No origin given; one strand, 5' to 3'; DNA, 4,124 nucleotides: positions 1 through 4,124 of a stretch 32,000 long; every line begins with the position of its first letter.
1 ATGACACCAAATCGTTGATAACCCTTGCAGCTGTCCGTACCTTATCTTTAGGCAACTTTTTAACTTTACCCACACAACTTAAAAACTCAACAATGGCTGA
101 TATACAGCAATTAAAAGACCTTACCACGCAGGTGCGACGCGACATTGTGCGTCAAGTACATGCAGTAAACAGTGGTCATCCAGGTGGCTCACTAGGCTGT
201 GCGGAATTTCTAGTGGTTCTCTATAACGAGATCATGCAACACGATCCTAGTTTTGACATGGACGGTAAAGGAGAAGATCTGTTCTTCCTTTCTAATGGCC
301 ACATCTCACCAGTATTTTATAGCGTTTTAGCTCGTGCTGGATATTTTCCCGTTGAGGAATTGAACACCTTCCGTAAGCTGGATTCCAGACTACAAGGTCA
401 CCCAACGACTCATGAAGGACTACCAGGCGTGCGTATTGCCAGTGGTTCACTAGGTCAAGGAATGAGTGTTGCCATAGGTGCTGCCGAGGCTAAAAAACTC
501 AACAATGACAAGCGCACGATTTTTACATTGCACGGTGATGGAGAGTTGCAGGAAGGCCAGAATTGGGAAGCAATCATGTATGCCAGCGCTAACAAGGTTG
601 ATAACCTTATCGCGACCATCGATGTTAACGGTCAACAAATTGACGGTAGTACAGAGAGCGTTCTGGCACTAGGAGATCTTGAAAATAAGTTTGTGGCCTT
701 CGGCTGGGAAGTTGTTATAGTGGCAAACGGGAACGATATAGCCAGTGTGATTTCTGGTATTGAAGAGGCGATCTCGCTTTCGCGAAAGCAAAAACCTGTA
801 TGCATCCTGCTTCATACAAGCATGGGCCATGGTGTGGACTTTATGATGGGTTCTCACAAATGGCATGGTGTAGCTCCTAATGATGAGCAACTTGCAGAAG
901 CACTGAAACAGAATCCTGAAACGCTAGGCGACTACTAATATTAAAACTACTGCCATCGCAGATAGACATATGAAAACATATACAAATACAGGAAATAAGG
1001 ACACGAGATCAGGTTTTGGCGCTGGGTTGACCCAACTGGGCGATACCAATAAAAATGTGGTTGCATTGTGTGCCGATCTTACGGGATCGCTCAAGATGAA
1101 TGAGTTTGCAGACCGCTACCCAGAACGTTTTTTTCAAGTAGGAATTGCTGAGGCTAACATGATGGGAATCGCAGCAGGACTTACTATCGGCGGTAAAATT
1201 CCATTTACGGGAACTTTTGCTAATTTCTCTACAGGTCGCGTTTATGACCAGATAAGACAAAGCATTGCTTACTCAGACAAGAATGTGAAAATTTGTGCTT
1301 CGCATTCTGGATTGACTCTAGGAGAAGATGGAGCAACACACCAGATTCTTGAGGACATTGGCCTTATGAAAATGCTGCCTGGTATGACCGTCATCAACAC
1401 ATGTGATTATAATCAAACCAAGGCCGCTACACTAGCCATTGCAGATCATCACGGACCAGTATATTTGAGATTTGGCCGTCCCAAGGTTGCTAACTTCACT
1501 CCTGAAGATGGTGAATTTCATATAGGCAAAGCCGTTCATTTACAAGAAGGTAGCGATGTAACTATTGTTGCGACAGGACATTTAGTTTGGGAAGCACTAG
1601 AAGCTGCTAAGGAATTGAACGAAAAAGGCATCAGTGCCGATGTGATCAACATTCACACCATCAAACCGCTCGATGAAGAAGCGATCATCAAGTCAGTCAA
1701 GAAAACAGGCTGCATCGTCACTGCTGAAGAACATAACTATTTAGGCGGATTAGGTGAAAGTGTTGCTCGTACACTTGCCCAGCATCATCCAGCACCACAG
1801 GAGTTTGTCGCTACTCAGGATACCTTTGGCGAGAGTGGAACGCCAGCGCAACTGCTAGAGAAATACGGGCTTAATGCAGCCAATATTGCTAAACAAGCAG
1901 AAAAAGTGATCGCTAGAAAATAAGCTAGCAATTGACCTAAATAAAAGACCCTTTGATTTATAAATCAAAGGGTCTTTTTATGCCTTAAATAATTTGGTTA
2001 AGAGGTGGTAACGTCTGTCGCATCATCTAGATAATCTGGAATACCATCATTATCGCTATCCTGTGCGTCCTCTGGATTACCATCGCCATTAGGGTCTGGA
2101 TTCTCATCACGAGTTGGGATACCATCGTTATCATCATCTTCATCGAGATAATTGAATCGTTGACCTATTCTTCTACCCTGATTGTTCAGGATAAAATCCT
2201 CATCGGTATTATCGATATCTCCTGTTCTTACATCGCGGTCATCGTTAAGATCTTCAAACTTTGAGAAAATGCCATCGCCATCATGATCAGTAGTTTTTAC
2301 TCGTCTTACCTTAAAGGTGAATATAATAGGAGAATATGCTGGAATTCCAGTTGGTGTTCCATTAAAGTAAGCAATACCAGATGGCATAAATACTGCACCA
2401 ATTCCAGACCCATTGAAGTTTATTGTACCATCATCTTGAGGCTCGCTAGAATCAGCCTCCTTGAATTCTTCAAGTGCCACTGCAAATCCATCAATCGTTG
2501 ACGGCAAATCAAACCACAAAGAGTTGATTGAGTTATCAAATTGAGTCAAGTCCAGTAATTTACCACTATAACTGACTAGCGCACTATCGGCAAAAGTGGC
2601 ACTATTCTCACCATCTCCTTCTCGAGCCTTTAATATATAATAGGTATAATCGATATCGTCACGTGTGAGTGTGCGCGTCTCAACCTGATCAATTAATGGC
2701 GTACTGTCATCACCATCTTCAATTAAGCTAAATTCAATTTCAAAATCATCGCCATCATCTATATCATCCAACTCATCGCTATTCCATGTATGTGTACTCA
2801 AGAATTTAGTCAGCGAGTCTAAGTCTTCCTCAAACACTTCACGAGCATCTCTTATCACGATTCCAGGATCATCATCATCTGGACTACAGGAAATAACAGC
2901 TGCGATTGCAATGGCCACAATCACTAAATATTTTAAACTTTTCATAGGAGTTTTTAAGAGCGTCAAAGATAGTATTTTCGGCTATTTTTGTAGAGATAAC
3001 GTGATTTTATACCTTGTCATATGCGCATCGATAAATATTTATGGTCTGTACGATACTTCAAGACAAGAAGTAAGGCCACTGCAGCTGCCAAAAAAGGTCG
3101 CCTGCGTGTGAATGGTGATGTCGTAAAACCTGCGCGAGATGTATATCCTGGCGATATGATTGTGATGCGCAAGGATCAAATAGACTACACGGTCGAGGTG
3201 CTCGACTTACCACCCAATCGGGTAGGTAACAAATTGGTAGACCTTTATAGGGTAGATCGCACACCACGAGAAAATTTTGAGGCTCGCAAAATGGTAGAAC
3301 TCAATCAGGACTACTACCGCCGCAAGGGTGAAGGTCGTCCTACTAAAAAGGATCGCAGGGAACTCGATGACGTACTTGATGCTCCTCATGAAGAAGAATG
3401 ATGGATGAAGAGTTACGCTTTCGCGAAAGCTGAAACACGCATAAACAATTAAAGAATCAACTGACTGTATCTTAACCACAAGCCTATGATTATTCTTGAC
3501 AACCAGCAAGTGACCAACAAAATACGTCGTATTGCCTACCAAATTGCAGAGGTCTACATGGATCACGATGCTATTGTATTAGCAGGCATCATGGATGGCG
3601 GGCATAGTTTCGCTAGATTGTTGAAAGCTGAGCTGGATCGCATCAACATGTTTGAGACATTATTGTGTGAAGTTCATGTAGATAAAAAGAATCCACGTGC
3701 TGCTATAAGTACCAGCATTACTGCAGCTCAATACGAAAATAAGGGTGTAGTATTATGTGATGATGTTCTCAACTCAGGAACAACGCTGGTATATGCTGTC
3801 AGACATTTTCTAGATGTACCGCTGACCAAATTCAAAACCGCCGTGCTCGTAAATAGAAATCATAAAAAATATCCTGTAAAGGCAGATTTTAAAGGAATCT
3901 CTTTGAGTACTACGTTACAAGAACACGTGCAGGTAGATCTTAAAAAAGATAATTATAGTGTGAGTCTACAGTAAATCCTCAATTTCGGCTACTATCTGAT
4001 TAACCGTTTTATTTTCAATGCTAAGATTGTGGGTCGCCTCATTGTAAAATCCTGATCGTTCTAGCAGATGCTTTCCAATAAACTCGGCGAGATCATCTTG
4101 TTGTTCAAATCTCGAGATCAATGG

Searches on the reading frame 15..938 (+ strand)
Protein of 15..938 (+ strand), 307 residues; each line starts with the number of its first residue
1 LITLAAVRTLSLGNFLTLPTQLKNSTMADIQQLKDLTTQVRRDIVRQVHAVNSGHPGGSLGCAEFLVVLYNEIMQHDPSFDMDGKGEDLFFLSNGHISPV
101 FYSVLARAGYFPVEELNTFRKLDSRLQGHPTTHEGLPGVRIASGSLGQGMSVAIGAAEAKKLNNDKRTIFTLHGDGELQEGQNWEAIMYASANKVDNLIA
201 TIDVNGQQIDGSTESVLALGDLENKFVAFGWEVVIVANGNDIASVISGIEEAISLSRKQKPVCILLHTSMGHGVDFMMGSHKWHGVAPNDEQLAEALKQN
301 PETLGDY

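Call 7: search_protein_families(library=pfam, proteins=[window:15-938:+])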
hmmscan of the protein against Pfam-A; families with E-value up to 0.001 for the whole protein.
window:15-938:+ (307 aa): 3 families
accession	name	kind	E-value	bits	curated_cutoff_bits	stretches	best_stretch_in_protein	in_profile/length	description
PF00456.26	Transketolase_N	-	9.1e-51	173.2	22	1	39-296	8-271/334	Transketolase, thiamine diphosphate binding domain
PF13292.11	DXP_synthase_N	-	3.5e-11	43.3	21.2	1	29-209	14-175/274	1-deoxy-D-xylulose-5-phosphate synthase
PF00676.26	E1_dh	-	5.4e-08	32.6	22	1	139-264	96-220/300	Dehydrogenase E1 component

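Call 31: find_homologous_proteins(query=window:93-938:+, max_evalue=1e-40)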
Query window:93-938:+ (281 aa): 8000 proteins with E <= 1e-40 among 8000 candidates; the best 120 are listed.
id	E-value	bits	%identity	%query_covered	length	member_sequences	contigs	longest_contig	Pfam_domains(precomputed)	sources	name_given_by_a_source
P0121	3.1e-185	632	100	100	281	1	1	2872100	PF13292.12,PF00676.26,PF00456.27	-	-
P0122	1.1e-164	565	88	100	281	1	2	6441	PF13292.12,PF00676.26,PF00456.27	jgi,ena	-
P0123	1.3e-164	565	88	100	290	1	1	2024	PF13292.12,PF00676.26,PF00456.27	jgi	-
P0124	2.3e-164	564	88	100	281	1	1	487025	PF13292.12,PF00676.26,PF00456.27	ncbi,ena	-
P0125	8.3e-162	556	85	100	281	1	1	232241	PF09364.16,PF13292.12,PF00676.26,PF00456.27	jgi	jgi:transketolase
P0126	1.3e-161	555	86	100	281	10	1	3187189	PF13292.12,PF00676.26,PF00456.27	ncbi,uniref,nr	ncbi:transketolase [Nonlabens agnitus]|uniref:Transketolase n=1 Tax=Nonlabens agnitus TaxID=870484 R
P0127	1.6e-160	551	86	100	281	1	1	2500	PF13292.12,PF00676.26,PF00456.27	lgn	-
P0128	2.2e-160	551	86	100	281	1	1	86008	PF13292.12,PF00676.26,PF00456.27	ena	-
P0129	1.6e-159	548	84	100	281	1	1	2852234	PF02775.27,PF09364.16,PF13292.12,PF00676.26,PF00456.27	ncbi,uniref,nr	ncbi:transketolase [Nonlabens sp. SY33080]|uniref:transketolase n=1 Tax=Nonlabens sp. SY33080 TaxID=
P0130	2.3e-159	548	85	100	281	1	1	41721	PF13292.12,PF00676.26,PF00456.27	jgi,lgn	jgi:transketolase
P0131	3.6e-159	547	85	100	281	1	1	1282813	PF13292.12,PF00676.26,PF00456.27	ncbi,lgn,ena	-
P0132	5.6e-159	546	84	100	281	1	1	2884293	PF02775.27,PF09364.16,PF13292.12,PF00676.26,PF00456.27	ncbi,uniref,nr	ncbi:transketolase [Nonlabens sp. MIC269]|uniref:transketolase n=1 Tax=Nonlabens sp. MIC269 TaxID=14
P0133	5.7e-159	546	84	100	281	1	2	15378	PF02775.27,PF09364.16,PF13292.12,PF00676.26,PF00456.27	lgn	-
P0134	5.7e-159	546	85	100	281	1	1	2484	PF13292.12,PF00676.26,PF00456.27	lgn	-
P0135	7.9e-159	546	84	100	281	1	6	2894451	PF02775.27,PF09364.16,PF13292.12,PF00676.26,PF00456.27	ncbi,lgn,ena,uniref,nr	ncbi:transketolase N-terminal section [Nonlabens tegetincola]|uniref:Transketolase N-terminal sectio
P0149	3.4e-156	537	83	100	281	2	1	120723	PF13292.12,PF00676.26,PF00456.27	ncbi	-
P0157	1.2e-155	535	82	100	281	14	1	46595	PF13292.12,PF00676.26,PF00456.27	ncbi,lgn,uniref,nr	ncbi:transketolase [Nonlabens ulvanivorans]|uniref:Transketolase n=1 Tax=Nonlabens ulvanivorans TaxI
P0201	2.0e-151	521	81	100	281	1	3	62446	PF13292.12,PF00676.26,PF00456.27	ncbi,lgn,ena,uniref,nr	ncbi:transketolase [Nonlabens dokdonensis]|uniref:Transketolase n=1 Tax=Nonlabens dokdonensis TaxID=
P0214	1.7e-145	502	79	100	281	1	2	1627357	PF09364.16,PF13292.12,PF00676.26,PF00456.27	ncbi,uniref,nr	ncbi:transketolase [Galbibacter mesophilus]|uniref:transketolase n=1 Tax=Galbibacter mesophilus TaxI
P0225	1.2e-144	499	78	100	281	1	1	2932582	PF13292.12,PF00676.26,PF00456.27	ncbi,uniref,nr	ncbi:transketolase [Dokdonia sp. Hel_I_53]|uniref:transketolase n=1 Tax=Dokdonia sp. Hel_I_53 TaxID=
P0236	2.7e-144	498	77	100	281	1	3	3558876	PF13292.12,PF00676.26,PF00456.27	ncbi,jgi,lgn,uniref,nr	ncbi:transketolase [Gillisia limnaea]|jgi:transketolase|uniref:Transketolase domain-containing prote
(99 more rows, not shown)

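Call 34: find_encoding_contigs(protein=P0225, flank=10000, max_places=1)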
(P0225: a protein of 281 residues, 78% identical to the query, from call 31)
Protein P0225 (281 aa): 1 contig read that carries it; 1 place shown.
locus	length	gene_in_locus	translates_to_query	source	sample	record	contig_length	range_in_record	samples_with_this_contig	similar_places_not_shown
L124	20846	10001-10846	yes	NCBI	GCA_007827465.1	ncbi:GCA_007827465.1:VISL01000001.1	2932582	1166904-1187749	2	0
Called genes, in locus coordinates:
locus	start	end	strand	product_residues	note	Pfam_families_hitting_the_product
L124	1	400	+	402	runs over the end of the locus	PF00291:PALP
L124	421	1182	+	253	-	PF00290:Trp_syntA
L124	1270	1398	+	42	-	-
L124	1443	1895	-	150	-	PF01467:CTP_transf_like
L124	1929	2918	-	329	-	PF01820:Dala_Dala_lig_N, PF02655:ATP-grasp_3, PF02222:ATP-grasp, PF02786:CPSase_L_D2, PF07478:Dala_Dala_lig_C, PF13535:ATP-grasp_4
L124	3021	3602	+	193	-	PF03793:PASTA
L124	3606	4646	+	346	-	PF01479:S4, PF00849:PseudoU_synth_2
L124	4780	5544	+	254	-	PF03883:H2O2_YaaD, PF21818:DUF6884 (faint)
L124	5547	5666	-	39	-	PF17070:Thx (weak)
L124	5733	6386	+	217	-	-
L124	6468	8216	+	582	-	-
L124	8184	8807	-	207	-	PF00293:NUDIX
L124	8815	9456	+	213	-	PF00156:Pribosyltran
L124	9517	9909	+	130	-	-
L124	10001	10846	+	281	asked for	PF00456:Transketolase_N, PF13292:DXP_synthase_N, PF00676:E1_dh (weak)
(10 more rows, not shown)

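Call 35: find_encoding_contigs(protein=P0157, flank=10000, max_places=1)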
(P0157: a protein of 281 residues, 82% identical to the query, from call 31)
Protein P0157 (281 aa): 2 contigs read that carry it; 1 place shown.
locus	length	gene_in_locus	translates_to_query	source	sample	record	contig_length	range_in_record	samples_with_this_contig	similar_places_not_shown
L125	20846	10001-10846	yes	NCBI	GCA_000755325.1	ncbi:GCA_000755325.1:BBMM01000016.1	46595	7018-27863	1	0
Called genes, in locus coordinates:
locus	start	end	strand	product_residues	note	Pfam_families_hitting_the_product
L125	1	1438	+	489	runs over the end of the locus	PF06039:Mqo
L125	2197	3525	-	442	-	-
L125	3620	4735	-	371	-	PF03796:DnaB_C, PF13481:AAA_25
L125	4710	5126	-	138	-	PF00772:DnaB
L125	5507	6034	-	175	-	PF01039:Carboxyl_trans, PF03255:ACCA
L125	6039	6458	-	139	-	PF03255:ACCA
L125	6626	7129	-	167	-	PF00892:EamA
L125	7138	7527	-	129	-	-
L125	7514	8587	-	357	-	PF03739:LptF_LptG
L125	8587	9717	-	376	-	PF01702:TGT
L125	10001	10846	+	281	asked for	PF00456:Transketolase_N, PF13292:DXP_synthase_N, PF00676:E1_dh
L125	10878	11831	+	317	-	PF02779:Transket_pyr, PF02780:Transketolase_C, PF22613:Transketolase_C_1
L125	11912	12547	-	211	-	-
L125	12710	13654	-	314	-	-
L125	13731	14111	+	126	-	PF01479:S4, PF28601:HSP15_C (weak)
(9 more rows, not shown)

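Call 36: find_encoding_contigs(protein=P0149, flank=10000, max_places=1)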
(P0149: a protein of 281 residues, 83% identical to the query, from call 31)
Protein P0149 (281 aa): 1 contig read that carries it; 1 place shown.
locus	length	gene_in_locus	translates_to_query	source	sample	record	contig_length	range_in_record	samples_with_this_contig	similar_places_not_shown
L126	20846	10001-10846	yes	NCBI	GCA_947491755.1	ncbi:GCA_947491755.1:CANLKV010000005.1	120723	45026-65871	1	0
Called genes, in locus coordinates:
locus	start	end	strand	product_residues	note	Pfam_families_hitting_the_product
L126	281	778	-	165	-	PF09537:DUF2383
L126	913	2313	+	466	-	PF00929:RNase_T, PF01541:GIY-YIG, PF27096:UvrC_M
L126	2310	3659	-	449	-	-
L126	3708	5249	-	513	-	PF00772:DnaB, PF13481:AAA_25, PF03796:DnaB_C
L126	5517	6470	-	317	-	PF03255:ACCA, PF01039:Carboxyl_trans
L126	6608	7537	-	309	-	PF00892:EamA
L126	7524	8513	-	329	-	PF03739:LptF_LptG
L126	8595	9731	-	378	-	PF01702:TGT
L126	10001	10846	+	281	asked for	PF00456:Transketolase_N, PF13292:DXP_synthase_N, PF00676:E1_dh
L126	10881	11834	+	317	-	PF02779:Transket_pyr, PF02780:Transketolase_C, PF22613:Transketolase_C_1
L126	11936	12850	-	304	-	PF00254:FKBP_C (faint)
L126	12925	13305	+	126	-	PF01479:S4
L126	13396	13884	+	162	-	PF00156:Pribosyltran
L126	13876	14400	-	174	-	PF13238:AAA_18 (weak), PF01202:SKI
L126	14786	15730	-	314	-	PF01073:3Beta_HSD, PF01370:Epimerase, PF02719:Polysacc_synt_2, PF04321:RmlD_sub_bind, PF05368:NmrA (weak), PF07993:NAD_binding_4 (faint), PF13460:NAD_binding_10 (weak), PF16363:GDP_Man_Dehyd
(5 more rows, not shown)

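Call 37: find_encoding_contigs(protein=P0201, flank=10000, max_places=1)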
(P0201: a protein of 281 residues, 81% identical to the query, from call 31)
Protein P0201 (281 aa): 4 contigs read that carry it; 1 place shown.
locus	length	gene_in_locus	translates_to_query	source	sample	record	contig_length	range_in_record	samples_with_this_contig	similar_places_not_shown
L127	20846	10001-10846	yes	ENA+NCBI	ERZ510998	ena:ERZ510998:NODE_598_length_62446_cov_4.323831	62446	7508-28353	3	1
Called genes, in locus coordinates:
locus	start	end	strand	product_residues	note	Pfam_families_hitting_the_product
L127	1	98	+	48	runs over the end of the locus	-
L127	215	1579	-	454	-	PF04055:Radical_SAM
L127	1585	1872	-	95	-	-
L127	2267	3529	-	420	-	-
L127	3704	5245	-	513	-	PF00772:DnaB, PF13481:AAA_25, PF03796:DnaB_C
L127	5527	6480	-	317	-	PF03255:ACCA, PF01039:Carboxyl_trans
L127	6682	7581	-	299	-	PF00892:EamA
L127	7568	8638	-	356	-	PF03739:LptF_LptG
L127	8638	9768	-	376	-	PF01702:TGT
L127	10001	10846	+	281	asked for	PF00456:Transketolase_N, PF13292:DXP_synthase_N, PF00676:E1_dh (weak)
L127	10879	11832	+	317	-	PF02779:Transket_pyr, PF02780:Transketolase_C, PF22613:Transketolase_C_1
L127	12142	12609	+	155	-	-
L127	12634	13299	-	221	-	PF00891:Methyltransf_2 (weak), PF13489:Methyltransf_23 (weak), PF13847:Methyltransf_31 (weak), PF08241:Methyltransf_11, PF08242:Methyltransf_12, PF13649:Methyltransf_25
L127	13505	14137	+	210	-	PF09411:PagL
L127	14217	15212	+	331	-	PF20230:DUF6588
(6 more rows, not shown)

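Call 72: find_encoding_contigs(protein=P0236, flank=10000, max_places=1)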
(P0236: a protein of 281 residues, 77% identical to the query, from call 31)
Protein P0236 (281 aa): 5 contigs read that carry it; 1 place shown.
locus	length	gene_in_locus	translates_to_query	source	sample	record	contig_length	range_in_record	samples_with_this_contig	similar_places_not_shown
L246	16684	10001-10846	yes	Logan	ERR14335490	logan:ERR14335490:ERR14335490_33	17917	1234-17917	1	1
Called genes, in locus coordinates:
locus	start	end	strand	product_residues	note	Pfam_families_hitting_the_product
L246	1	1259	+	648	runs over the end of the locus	PF02824:TGS, PF07973:tRNA_SAD, PF00587:tRNA-synt_2b, PF03129:HGTP_anticodon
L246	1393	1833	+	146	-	PF05198:IF3_N, PF00707:IF3_C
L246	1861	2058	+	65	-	PF01632:Ribosomal_L35p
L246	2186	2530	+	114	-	PF00453:Ribosomal_L20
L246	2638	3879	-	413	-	-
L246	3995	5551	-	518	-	PF00772:DnaB, PF13481:AAA_25, PF03796:DnaB_C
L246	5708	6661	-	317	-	PF03255:ACCA, PF01039:Carboxyl_trans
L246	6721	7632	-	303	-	PF00892:EamA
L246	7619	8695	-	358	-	PF03739:LptF_LptG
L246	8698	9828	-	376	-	PF01702:TGT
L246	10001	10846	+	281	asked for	PF00456:Transketolase_N, PF13292:DXP_synthase_N, PF00676:E1_dh (weak)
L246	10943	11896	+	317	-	PF02779:Transket_pyr, PF02780:Transketolase_C, PF22613:Transketolase_C_1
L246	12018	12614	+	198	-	PF13568:OMP_b-brl_2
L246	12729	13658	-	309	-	-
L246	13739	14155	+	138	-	PF01479:S4 (weak), PF28601:HSP15_C (weak)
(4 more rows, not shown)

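Call 73: find_encoding_contigs(protein=P0214, flank=10000, max_places=1)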
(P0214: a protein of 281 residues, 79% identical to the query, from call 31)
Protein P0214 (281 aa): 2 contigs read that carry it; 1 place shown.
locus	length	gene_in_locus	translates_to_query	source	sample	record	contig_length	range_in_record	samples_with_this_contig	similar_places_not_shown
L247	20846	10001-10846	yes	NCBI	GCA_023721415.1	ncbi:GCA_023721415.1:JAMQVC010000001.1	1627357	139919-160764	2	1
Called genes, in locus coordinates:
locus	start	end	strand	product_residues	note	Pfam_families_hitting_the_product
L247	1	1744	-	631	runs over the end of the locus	PF02838:Glyco_hydro_20b (weak), PF00728:Glyco_hydro_20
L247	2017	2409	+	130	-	PF00903:Glyoxalase (weak)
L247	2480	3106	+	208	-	PF00775:Dioxygenase_C (weak)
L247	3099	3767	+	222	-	PF00702:Hydrolase, PF13419:HAD_2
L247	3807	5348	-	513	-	PF00772:DnaB, PF13481:AAA_25, PF03796:DnaB_C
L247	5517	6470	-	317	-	PF03255:ACCA, PF01039:Carboxyl_trans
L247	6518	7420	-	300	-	PF00892:EamA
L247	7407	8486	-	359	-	PF03739:LptF_LptG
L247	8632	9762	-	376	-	PF01702:TGT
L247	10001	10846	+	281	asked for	PF00456:Transketolase_N, PF13292:DXP_synthase_N, PF00676:E1_dh (weak), PF09364:XFP_N (weak)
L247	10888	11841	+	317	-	PF02779:Transket_pyr, PF02780:Transketolase_C, PF22613:Transketolase_C_1 (faint)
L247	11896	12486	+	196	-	PF13505:OMP_b-brl, PF13568:OMP_b-brl_2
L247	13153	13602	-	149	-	PF09424:YqeY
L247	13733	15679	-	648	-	PF00091:Tubulin, PF12327:FtsZ_C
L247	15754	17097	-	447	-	PF14450:FtsA (weak), PF02491:SHS2_FTSA, PF06277:EutA, PF06723:MreB_Mbl, PF11104:PilM_2 (weak), PF14450:FtsA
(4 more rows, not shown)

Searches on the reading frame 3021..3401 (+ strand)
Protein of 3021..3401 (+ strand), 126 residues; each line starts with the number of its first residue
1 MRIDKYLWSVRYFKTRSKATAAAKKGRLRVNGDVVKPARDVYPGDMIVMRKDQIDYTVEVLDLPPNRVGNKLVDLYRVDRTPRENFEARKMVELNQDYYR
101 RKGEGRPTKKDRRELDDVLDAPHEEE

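Call 7: search_protein_families(library=pfam, proteins=[window:3021-3401:+])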
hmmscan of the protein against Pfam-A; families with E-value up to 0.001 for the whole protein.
window:3021-3401:+ (126 aa): 1 family
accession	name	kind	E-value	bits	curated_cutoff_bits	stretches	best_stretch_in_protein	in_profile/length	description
PF01479.30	S4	-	1.6e-11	44.1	22.8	1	1-47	1-48/48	S4 domain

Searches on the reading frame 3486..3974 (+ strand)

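Call 7: search_protein_families(library=pfam, proteins=[window:3486-3974:+])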
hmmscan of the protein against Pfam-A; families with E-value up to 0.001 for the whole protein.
window:3486-3974:+ (162 aa): 2 families
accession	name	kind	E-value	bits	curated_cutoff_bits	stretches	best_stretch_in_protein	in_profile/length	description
PF00156.33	Pribosyltran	-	3.1e-22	79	26.3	1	3-150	5-153/158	Phosphoribosyl transferase domain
PF14681.12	UPRTase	-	5.7e-05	23.1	27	1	21-142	59-179/206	Uracil phosphoribosyltransferase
